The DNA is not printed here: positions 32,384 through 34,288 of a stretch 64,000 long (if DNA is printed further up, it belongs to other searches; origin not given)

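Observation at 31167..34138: AT-rich two-gene module with overlapping convergent stops next to a tRNA recombination hotspot: candidate toxin/defence-like system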

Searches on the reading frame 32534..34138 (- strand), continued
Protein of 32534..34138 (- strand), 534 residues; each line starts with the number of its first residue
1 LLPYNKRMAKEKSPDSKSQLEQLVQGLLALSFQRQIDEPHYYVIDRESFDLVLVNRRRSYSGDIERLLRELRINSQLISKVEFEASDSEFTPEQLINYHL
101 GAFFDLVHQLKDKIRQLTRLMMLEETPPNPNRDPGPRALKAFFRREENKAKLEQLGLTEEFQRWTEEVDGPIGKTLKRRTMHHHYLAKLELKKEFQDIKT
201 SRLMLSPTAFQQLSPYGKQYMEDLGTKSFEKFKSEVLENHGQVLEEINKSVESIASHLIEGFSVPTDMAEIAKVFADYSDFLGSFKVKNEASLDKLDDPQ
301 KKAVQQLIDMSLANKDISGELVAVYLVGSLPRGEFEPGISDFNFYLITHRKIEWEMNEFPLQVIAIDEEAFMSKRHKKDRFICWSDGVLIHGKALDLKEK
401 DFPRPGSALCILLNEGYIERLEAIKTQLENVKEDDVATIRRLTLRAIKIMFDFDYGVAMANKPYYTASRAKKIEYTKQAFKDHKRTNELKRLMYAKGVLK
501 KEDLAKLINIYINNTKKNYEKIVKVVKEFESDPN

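Call 56: find_homologous_proteins(query=A3, max_evalue=0.001)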
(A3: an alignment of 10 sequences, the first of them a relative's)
Query A3 (10 sequences) (474 aa, profile of the alignment): 17 proteins with E <= 0.001 among 8000 candidates.
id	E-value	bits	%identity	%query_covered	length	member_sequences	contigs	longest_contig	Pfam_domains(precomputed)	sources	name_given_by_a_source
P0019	2.1e-194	664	23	93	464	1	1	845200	-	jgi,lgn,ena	-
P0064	2.5e-164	565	100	100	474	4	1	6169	-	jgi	jgi:hypothetical protein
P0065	3.2e-66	242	30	100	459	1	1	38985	-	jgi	jgi:hypothetical protein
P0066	2.6e-58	216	100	43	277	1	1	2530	-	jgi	jgi:hypothetical protein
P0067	8.1e-53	198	38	65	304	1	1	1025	-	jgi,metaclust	metaclust:\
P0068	1.2e-51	194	34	65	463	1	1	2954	-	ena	-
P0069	3.0e-49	186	33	69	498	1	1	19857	-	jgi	jgi:hypothetical protein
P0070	1.4e-48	184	32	90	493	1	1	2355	-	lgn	-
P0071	1.9e-47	180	33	68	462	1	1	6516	-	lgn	-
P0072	4.6e-46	175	34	65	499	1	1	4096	-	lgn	-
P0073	9.1e-46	174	34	64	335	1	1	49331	-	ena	-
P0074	1.6e-44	170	30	63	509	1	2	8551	-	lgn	-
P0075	3.0e-42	163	32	58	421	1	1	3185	-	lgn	-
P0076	3.6e-42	163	31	66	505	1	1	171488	-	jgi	jgi:hypothetical protein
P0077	8.1e-42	161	28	67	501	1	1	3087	-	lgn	-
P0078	9.2e-40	155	30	70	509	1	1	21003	-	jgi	jgi:hypothetical protein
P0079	5.8e-35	139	26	92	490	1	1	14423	-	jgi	jgi:hypothetical protein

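Call 57: find_encoding_contigs(protein=P0065, flank=6000, max_places=1)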
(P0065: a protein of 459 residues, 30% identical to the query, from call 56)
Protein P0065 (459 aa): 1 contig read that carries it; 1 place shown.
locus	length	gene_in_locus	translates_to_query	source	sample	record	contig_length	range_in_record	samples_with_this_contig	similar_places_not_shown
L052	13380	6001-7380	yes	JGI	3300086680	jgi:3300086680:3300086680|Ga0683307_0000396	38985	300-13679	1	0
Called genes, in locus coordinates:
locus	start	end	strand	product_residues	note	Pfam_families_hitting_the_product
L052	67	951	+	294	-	PF03706:LPG_synthase_TM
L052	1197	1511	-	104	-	-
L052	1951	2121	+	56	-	-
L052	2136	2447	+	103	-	-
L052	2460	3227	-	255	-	-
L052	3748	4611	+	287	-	PF08924:Rv2525c_GlyHyd-like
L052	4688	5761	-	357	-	PF13565:HTH_32, PF13683:rve_3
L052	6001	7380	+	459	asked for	-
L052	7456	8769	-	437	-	-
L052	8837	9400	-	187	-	-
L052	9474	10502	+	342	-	-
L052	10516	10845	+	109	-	-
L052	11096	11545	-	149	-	-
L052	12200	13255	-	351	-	PF13565:HTH_32 (weak), PF13683:rve_3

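Call 58: find_encoding_contigs(protein=P0076, flank=6000, max_places=1)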
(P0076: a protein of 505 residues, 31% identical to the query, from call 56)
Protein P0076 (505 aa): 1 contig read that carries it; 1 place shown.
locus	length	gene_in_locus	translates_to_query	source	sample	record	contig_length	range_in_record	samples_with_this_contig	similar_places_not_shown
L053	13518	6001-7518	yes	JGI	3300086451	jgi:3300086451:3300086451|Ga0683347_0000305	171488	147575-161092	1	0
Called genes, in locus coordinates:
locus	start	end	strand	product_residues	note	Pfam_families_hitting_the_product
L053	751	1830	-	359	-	-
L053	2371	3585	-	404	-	PF00890:FAD_binding_2, PF01266:DAO (weak), PF01494:FAD_binding_3 (weak), PF03486:HI0933_like, PF07992:Pyr_redox_2 (weak), PF12831:FAD_oxidored, PF13450:NAD_binding_8 (weak), PF01266:DAO (weak), +2 more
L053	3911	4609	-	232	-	-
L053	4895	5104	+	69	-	-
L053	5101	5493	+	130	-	PF02661:Fic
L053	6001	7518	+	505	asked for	-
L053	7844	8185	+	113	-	PF00589:Phage_integrase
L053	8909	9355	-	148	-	PF00005:ABC_tran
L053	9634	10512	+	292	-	PF00561:Abhydrolase_1, PF12146:Hydrolase_4 (weak), PF12697:Abhydrolase_6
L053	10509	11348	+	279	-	PF04542:Sigma70_r2, PF08281:Sigma70_r4_2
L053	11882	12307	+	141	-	PF07804:HipA_C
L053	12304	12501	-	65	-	-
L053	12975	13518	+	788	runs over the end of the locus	PF07517:SecA_DEAD, PF01043:SecA_PP_bind, PF21090:P-loop_SecA, PF07516:SecA_SW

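Call 59: find_encoding_contigs(protein=P0069, flank=6000, max_places=1)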
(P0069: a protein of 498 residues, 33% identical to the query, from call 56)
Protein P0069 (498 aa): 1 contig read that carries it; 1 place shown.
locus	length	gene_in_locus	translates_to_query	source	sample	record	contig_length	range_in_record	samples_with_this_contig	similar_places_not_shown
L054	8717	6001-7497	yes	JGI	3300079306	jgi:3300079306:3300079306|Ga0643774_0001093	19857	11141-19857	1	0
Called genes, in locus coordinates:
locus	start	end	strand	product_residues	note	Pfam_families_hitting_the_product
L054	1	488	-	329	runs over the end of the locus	PF14022:DUF4238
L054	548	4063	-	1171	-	PF08751:TrwC, PF13245:AAA_19, PF13604:AAA_30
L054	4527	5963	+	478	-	PF01582:TIR, PF13676:TIR_2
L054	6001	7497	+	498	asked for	-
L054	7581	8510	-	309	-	PF14279:HNH_5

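Call 60: find_encoding_contigs(protein=P0079, flank=6000, max_places=1)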
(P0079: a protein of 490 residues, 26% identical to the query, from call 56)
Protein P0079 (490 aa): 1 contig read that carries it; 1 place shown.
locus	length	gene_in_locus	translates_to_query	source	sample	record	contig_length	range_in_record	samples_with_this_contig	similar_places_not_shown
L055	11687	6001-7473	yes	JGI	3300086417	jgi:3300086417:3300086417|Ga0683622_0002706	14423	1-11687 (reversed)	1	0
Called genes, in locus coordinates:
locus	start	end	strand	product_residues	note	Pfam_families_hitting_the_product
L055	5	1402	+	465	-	-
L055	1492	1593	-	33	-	-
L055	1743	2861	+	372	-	-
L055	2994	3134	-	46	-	-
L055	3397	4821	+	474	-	PF18755:RAMA, PF00571:CBS (faint)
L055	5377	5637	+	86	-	-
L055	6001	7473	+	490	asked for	-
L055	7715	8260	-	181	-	PF04471:Mrr_cat (weak)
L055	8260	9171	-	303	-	-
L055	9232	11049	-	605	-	-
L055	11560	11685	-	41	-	?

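Call 79: search_protein_families(library=pfam, alignment_id=A2, max_evalue=1)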
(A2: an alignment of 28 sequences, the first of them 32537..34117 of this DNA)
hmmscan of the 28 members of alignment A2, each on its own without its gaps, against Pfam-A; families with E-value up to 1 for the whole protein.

A. member 1, window:32537-34117:- (527 aa): 2 families
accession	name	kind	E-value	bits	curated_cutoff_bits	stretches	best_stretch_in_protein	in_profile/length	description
PF16156.12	DUF4864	-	0.096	13.4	27.1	1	416-479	11-75/117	Domain of unknown function (DUF4864)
PF08673.15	RsbU_N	-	0.11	13.1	25.5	0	81-109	32-60/75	Phosphoserine phosphatase RsbU, N-terminal domain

B. families by the number of members that match (of 28 scanned): 51 families (the first 25 are shown)
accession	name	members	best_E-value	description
PF01909.29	NTP_transf_2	25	1.6e-07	Nucleotidyltransferase domain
PF18144.7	SMODS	6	0.00028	Second Messenger Oligonucleotide or Dinucleotide Synthetase domain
PF18765.7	Polbeta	4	0.00022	Polymerase beta, Nucleotidyltransferase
PF16543.10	DFRP_C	3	0.012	DRG Family Regulatory Proteins, Tma46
PF07431.17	DUF1512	2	0.0038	Protein of unknown function (DUF1512) N-terminal domain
PF19174.5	DUF5856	2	0.017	Family of unknown function (DUF5856)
PF12550.13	GCR1_C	2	0.049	Transcriptional activator of glycolytic enzymes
PF15295.11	CCDC50_N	2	0.09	Coiled-coil domain-containing protein 50 N-terminus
PF18688.6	DUF5638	2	0.13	Family of unknown function (DUF5638)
PF14130.12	Cap4_nuclease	1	0.00084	Cap4, dsDNA endonuclease domain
PF11691.13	DUF3288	1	0.019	Protein of unknown function (DUF3288)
PF07818.18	HCNGP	1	0.03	HCNGP-like protein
PF20155.4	TMP_3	1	0.03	Tape measure protein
PF20750.3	PAP_NTPase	1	0.038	Poly(A) polymerase nucleotidyltransferase domain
PF24224.1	DUF7440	1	0.039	Family of unknown function (DUF7440)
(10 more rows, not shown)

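Call 81: search_protein_families(library=pfam, proteins=[P0064, P0065, P0068, P0069, P0070, P0071, P0072, P0074, P0076, P0078], max_evalue=0.05)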
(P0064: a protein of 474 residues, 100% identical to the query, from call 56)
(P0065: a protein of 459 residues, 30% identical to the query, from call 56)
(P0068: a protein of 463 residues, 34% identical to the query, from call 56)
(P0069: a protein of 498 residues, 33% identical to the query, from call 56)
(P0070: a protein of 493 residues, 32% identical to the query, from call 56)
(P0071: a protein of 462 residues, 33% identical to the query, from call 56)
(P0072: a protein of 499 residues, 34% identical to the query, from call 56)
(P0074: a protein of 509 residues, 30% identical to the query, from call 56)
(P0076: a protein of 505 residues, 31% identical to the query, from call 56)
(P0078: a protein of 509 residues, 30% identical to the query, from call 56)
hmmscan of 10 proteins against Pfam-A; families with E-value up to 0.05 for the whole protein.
P0064 (474 aa): 0 families

P0065 (459 aa): 0 families

P0068 (463 aa): 0 families

P0069 (498 aa): 0 families

P0070 (493 aa): 0 families

P0071 (462 aa): 0 families

P0072 (499 aa): 0 families

P0074 (509 aa): 0 families

P0076 (505 aa): 0 families

P0078 (509 aa): 0 families

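Call 84: search_dna_similar(query=P0069, collection=plasmids, mode=protein, max_rows=15)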
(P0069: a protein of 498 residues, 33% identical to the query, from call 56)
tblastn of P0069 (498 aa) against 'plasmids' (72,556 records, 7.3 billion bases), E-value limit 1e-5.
Records with a match: 4; places in all: 4; records where one place covers at least 80% of the query: 0.
Best place of each record, by identity: <60% 4.
By first word of the organism name: Rhodococcus 3; Nocardia 1.
By predicted mobility (MOB-suite, as given by PLSDB): non-mobilizable 3; mobilizable 1.
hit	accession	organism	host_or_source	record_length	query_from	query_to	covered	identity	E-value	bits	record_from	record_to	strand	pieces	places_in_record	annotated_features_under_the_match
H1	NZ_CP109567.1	Nocardia sp. NBC_01377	-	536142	145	498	71%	31.9%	9e-23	110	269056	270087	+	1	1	hypothetical protein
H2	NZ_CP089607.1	Rhodococcus qingshengii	cell culture,activated sludge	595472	158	471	63%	32.0%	3e-19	99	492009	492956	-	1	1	hypothetical protein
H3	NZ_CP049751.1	Rhodococcus fascians A21d2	Oenothera speciosa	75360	156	468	63%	31.4%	2e-17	94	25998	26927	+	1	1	hypothetical protein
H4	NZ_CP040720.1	Rhodococcus pyridinivorans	prokaryote,Quinoline-degrading ...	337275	158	384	46%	31.2%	4e-14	83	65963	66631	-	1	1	hypothetical protein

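Call 85: search_dna_similar(query=window:32537-34117:-, collection=plasmids, mode=protein, max_rows=15)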
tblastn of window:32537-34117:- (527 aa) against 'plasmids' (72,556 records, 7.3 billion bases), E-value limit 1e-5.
No match.

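Call 86: get_annotated_region(hit=H1, flank=5000)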
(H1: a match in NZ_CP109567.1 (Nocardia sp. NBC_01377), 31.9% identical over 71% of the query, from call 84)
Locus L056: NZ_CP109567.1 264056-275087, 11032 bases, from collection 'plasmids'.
description: Nocardia sp. NBC_01377 plasmid unnamed1, complete sequence
organism: Nocardia sp. NBC_01377 (NCBI taxid 2903595)
taxonomy: Bacteria; Actinomycetota; Actinomycetes; Mycobacteriales; Nocardiaceae; Nocardia; Nocardia sp. NBC 01377
host: -; source: -; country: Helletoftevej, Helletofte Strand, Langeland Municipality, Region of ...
typing (MOB-suite, as given by PLSDB): non-mobilizable
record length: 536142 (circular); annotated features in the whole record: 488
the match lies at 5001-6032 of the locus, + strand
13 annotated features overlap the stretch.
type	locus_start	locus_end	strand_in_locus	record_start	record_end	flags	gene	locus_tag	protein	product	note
CDS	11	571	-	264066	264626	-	-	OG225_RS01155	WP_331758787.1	NUDIX domain-containing protein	-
CDS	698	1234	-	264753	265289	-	-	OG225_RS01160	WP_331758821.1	3'-5' exonuclease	-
CDS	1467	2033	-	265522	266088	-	-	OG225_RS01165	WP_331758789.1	GNAT family N-acetyltransferase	-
CDS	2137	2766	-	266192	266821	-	-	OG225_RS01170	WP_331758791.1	hypothetical protein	-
CDS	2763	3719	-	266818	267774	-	-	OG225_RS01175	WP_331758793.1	5'-3' exonuclease H3TH domain-containing protein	-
CDS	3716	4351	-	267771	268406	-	-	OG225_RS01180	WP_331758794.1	glycosyltransferase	-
CDS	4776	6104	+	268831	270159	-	-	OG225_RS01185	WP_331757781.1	hypothetical protein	-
CDS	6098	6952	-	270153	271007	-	-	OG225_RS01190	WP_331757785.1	aldo/keto reductase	-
CDS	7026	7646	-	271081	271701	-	-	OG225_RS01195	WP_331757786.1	AAA family ATPase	-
CDS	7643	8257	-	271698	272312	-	-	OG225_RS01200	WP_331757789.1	3'-5' exonuclease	-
CDS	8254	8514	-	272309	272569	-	-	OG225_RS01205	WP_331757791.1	hypothetical protein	-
CDS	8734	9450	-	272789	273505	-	-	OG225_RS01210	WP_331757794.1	hypothetical protein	-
CDS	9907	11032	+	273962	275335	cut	-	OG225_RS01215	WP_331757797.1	hypothetical protein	-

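Call 87: get_annotated_region(hit=H2, flank=5000)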
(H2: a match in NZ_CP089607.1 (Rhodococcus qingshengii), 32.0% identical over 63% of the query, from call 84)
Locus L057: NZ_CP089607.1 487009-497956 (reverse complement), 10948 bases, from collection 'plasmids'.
description: Rhodococcus qingshengii strain J1-2 plasmid unnamed, complete sequence
organism: Rhodococcus qingshengii (NCBI taxid 334542)
taxonomy: Bacteria; Actinomycetota; Actinomycetes; Mycobacteriales; Nocardiaceae; Rhodococcus; Rhodococcus qingshengii
host: -; source: cell culture,activated sludge; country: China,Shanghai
typing (MOB-suite, as given by PLSDB): non-mobilizable
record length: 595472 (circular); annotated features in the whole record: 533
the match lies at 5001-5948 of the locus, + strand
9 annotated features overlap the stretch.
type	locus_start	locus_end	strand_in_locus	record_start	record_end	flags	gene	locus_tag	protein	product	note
CDS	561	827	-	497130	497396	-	-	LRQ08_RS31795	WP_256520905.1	hypothetical protein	-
CDS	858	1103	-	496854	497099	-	-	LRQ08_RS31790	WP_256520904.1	hypothetical protein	-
CDS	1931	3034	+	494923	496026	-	-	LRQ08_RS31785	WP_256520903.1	pentapeptide repeat-containing protein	-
CDS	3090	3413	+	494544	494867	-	-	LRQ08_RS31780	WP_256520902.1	hypothetical protein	-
CDS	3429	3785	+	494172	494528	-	-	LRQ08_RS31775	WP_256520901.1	hypothetical protein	-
CDS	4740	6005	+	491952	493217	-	-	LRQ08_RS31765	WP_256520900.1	hypothetical protein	-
CDS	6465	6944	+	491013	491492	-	-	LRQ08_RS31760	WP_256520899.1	hypothetical protein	-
CDS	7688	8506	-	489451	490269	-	-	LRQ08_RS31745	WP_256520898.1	hypothetical protein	-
CDS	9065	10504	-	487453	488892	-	-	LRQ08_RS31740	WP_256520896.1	hypothetical protein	-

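Call 88: get_annotated_region(hit=H3, flank=5000)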
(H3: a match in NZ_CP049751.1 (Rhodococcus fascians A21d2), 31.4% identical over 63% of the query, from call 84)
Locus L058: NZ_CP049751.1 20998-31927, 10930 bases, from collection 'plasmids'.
description: Rhodococcus fascians A21d2 plasmid unnamed2, complete sequence
organism: Rhodococcus fascians A21d2 (NCBI taxid 1443893)
taxonomy: Bacteria; Actinomycetota; Actinomycetes; Mycobacteriales; Nocardiaceae; Rhodococcus; Rhodococcus fascians; Rhodococcus fascians A21d2
host: -; source: Oenothera speciosa; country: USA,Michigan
typing (MOB-suite, as given by PLSDB): non-mobilizable
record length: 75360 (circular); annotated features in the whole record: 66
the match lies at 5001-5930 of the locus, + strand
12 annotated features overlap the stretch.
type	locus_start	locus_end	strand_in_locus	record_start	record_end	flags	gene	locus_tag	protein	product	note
CDS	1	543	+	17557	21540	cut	-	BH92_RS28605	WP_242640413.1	helicase-related protein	-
CDS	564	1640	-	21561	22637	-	-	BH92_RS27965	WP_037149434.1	toll/interleukin-1 receptor domain-containing protein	GO:0007165 - signal transduction [Evidence IEA]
CDS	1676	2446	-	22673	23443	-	-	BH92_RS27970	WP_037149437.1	hypothetical protein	-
CDS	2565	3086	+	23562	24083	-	-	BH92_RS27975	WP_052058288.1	hypothetical protein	-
CDS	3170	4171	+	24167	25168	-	-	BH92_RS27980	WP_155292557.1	hypothetical protein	-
CDS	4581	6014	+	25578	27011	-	-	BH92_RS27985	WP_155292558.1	hypothetical protein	-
CDS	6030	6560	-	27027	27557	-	-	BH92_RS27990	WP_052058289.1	thermonuclease family protein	-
CDS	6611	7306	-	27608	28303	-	-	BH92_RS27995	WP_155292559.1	hypothetical protein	-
CDS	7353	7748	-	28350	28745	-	-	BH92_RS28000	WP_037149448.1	hypothetical protein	-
CDS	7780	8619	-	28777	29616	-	-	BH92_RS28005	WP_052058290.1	DUF4913 domain-containing protein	-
CDS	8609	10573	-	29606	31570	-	-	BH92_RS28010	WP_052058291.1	type IV secretory system conjugative DNA transfer family protein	-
CDS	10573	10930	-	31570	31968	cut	-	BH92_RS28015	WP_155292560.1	hypothetical protein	-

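Call 99: search_dna_similar(query=window:32537-34117:-, collection=phages, mode=protein, max_evalue=0.001, max_rows=10)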
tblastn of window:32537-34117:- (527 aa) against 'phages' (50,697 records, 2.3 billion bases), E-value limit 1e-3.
No match.

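Call 100: search_dna_similar(query=P0069, collection=phages, mode=protein, max_evalue=0.001, max_rows=10)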
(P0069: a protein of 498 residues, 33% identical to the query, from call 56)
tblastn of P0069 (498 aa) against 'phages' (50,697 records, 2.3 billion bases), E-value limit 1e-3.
No match.
